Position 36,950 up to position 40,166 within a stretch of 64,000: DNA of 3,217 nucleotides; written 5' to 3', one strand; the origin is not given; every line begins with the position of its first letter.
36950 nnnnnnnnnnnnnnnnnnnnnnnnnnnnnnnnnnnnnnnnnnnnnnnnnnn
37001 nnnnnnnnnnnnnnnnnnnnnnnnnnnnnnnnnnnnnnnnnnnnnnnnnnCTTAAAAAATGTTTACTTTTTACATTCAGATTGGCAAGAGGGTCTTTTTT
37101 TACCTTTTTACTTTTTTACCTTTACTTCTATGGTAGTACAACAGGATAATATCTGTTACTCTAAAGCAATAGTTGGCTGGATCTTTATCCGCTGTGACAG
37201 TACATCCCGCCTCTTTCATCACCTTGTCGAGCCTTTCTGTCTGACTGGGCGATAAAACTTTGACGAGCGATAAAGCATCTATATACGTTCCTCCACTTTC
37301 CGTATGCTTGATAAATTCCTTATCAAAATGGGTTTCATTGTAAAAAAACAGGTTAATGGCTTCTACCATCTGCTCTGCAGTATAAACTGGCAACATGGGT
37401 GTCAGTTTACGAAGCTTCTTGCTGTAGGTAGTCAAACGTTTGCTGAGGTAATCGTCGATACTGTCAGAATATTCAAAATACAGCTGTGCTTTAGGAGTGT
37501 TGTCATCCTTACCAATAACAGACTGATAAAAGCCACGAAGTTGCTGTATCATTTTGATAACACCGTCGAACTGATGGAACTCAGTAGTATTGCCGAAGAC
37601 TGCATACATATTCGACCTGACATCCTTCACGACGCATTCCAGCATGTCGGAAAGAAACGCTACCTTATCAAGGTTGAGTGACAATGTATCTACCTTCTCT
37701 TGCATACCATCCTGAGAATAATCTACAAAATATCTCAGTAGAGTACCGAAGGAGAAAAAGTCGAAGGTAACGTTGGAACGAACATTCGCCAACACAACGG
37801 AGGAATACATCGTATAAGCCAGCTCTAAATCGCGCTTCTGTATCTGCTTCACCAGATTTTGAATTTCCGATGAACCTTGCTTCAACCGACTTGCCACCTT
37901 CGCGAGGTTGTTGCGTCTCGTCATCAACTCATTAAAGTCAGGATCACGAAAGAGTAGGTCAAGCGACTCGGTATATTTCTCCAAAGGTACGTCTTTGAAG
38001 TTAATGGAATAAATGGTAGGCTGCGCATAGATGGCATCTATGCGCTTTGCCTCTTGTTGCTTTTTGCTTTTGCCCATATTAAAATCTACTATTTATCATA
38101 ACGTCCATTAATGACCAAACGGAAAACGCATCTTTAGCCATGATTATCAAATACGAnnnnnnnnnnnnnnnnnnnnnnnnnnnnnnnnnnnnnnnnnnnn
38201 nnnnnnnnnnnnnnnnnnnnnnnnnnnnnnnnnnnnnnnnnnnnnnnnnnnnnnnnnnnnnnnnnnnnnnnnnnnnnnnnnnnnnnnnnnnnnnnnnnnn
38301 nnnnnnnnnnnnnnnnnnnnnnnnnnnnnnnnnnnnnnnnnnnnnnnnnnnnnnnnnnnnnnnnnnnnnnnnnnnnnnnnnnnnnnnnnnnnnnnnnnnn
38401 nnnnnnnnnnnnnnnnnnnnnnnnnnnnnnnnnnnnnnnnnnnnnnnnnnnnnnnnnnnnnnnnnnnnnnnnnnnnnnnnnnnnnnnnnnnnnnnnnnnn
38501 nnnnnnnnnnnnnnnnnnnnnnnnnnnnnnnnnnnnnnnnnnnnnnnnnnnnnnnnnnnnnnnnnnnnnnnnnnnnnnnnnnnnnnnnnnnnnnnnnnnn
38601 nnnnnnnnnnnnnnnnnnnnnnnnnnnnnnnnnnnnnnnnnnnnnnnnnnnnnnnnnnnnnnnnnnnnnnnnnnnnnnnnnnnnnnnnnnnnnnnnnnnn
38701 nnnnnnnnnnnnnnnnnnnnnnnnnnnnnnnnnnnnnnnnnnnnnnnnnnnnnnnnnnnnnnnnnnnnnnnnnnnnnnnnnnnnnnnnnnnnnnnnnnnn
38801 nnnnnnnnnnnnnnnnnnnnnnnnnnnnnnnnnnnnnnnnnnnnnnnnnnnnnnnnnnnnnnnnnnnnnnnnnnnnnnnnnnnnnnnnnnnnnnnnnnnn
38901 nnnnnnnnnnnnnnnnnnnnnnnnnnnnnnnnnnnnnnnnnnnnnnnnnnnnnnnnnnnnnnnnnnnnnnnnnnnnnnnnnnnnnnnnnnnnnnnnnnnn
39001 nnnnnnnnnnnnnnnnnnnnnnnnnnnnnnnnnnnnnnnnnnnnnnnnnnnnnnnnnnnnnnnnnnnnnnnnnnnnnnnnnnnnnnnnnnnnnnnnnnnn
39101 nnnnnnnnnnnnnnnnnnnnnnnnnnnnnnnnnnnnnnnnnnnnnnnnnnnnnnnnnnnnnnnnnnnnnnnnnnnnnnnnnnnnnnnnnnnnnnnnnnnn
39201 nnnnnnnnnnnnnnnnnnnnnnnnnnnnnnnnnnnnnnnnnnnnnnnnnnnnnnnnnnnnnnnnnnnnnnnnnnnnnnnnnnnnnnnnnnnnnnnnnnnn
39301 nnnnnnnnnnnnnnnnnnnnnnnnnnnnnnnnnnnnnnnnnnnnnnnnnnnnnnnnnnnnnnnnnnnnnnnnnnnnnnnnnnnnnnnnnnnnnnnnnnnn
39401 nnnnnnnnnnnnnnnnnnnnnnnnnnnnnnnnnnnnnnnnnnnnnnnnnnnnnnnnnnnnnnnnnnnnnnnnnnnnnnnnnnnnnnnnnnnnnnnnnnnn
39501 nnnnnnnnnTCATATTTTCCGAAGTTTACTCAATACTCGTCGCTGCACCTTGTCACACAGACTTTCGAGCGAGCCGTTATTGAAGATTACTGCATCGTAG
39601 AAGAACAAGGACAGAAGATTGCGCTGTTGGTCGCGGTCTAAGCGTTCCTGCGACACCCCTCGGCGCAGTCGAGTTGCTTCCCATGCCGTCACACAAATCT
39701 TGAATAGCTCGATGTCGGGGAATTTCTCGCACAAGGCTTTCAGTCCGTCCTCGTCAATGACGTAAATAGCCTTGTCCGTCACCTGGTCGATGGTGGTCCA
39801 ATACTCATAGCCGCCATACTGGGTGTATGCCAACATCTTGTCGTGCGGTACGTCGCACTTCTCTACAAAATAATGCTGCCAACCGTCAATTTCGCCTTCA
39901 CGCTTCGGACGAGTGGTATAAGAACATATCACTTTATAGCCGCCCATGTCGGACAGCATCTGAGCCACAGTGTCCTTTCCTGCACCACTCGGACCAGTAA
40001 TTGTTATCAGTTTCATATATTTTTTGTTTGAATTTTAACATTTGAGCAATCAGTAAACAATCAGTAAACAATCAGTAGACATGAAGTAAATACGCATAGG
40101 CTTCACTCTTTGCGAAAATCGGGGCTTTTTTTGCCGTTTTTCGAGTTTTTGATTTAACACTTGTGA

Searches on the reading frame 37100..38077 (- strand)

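Call 8: search_protein_families(library=pfam, proteins=[window:37100-38077:-], max_evalue=0.01)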
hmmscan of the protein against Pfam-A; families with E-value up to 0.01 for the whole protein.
window:37100-38077:- (325 aa): 1 family
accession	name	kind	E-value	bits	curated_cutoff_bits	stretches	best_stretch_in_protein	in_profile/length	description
PF18638.7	CyRPA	-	0.0022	17.7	38.1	1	146-207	218-275/315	Cysteine-Rich Protective Antigen 6 bladed domain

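Call 29: search_protein_families(library=phrogs, proteins=[window:37100-38077:-], max_evalue=0.001)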
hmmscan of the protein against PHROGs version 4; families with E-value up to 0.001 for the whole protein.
window:37100-38077:- (325 aa): 0 families

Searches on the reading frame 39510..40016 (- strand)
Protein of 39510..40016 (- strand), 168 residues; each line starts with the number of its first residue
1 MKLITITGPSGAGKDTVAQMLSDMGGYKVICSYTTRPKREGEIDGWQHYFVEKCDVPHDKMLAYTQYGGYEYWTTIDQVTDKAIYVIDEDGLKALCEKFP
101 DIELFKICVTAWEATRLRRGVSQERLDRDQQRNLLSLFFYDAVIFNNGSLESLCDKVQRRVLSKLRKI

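Call 8: search_protein_families(library=pfam, proteins=[window:39510-40016:-], max_evalue=0.01)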
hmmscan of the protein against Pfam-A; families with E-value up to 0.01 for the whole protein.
window:39510-40016:- (168 aa): 5 families
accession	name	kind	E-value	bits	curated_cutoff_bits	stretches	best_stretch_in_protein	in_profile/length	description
PF00625.27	Guanylate_kin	-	3.1e-12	47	25.2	1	1-159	2-177/182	Guanylate kinase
PF13238.12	AAA_18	-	5e-06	27.4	29.4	1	4-128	1-116/128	AAA domain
PF03215.21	Rad17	-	0.0011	19.3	23.8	1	2-30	46-74/186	Rad17 P-loop domain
PF02224.24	Cytidylate_kin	-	0.0013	19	26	1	4-30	1-27/211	Cytidylate kinase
PF03668.21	RapZ-like_N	-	0.0014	18.9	25.4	1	1-29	1-29/158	RapZ-like N-terminal domain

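Call 29: search_protein_families(library=phrogs, proteins=[window:39510-40016:-], max_evalue=0.001)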
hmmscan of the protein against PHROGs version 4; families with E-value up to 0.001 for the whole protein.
window:39510-40016:- (168 aa): 4 families
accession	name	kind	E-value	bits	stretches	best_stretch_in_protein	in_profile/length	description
phrog_1815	-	other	2.5e-29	104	1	1-157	3-178/197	guanylate kinase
phrog_139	-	other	8.6e-10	39.5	1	1-29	83-111/342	deoxynucleoside monophosphate kinase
phrog_761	-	other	3.9e-05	24.5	1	1-34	19-52/362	thymidylate kinase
phrog_2071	-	other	0.00025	21.9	1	1-30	16-44/282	ATPase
